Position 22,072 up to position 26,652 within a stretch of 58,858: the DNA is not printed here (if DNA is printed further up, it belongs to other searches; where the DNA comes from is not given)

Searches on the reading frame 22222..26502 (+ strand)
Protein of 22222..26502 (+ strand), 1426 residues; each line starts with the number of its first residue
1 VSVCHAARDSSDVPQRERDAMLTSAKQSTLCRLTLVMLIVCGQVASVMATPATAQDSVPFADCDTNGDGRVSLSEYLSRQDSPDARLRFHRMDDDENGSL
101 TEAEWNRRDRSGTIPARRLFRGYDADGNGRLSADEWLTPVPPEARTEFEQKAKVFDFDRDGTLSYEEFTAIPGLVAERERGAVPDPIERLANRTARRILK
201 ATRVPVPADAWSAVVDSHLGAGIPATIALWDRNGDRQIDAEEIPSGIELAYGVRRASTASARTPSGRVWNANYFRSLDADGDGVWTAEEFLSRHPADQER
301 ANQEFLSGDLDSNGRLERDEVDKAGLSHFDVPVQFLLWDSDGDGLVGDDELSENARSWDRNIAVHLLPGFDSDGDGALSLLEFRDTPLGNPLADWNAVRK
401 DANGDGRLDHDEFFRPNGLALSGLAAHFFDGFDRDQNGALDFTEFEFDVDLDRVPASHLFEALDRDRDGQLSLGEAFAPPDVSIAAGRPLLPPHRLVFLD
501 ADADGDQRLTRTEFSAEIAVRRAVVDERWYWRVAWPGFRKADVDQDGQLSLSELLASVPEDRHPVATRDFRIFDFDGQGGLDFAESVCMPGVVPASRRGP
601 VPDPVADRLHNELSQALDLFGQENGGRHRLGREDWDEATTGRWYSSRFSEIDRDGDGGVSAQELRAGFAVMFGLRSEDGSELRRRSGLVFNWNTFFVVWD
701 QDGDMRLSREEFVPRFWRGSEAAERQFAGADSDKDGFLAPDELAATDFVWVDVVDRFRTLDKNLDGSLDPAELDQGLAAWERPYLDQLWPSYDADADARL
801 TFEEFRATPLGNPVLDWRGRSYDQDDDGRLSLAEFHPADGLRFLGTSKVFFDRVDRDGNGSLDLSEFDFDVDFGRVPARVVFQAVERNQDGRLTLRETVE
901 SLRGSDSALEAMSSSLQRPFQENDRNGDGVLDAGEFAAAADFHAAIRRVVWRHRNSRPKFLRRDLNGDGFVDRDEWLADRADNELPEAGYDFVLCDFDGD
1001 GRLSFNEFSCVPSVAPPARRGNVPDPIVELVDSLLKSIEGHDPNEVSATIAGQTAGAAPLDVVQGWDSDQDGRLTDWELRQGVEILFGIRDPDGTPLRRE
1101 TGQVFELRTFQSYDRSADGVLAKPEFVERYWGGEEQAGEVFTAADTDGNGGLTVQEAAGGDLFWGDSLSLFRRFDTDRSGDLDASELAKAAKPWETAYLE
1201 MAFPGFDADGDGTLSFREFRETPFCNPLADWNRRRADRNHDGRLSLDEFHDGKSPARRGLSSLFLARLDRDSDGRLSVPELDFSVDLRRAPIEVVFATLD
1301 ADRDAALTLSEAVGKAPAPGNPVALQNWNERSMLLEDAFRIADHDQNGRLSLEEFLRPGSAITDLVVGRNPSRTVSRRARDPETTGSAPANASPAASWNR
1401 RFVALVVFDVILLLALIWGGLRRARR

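Call 63: search_protein_families(library=pfam, max_evalue=0.001, proteins=[window:22222-26502:+])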
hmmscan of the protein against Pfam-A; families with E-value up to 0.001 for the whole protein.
window:22222-26502:+ (1426 aa): 10 families
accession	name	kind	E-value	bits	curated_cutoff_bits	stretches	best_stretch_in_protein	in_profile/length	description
PF00036.39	EF-hand_1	-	7.5e-88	282.2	25.4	0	1335-1356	2-23/29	EF hand domain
PF13499.12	EF-hand_7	-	3.9e-83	274.2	30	5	117-170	5-64/67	EF-hand domain pair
PF13405.12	EF-hand_6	-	1.7e-80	257.4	25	0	1169-1191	4-26/30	EF-hand domain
PF13202.12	EF-hand_5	-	2.1e-68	223.2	25.9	0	648-668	5-24/25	EF hand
PF13833.12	EF-hand_8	-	3.2e-28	97.7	28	0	1337-1356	29-48/54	EF-hand domain pair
PF10591.15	SPARC_Ca_bdg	-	9.2e-21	74.7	22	0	756-806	59-111/113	Secreted protein acidic and rich in cysteine Ca binding region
PF12763.14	EH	-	3.4e-05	24.1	22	0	1327-1368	34-75/101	EH domain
PF14788.12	EF-hand_10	-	0.00011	22.6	27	0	1109-1128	26-45/50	EF hand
PF22592.2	FCaBP_EF-hand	-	0.00012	22.8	27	0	118-135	19-36/93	FCaBP EF-hand domain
PF23657.1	DUF7151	-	0.00039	20.8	27.2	0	729-749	25-45/46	Domain of unknown function (DUF7151)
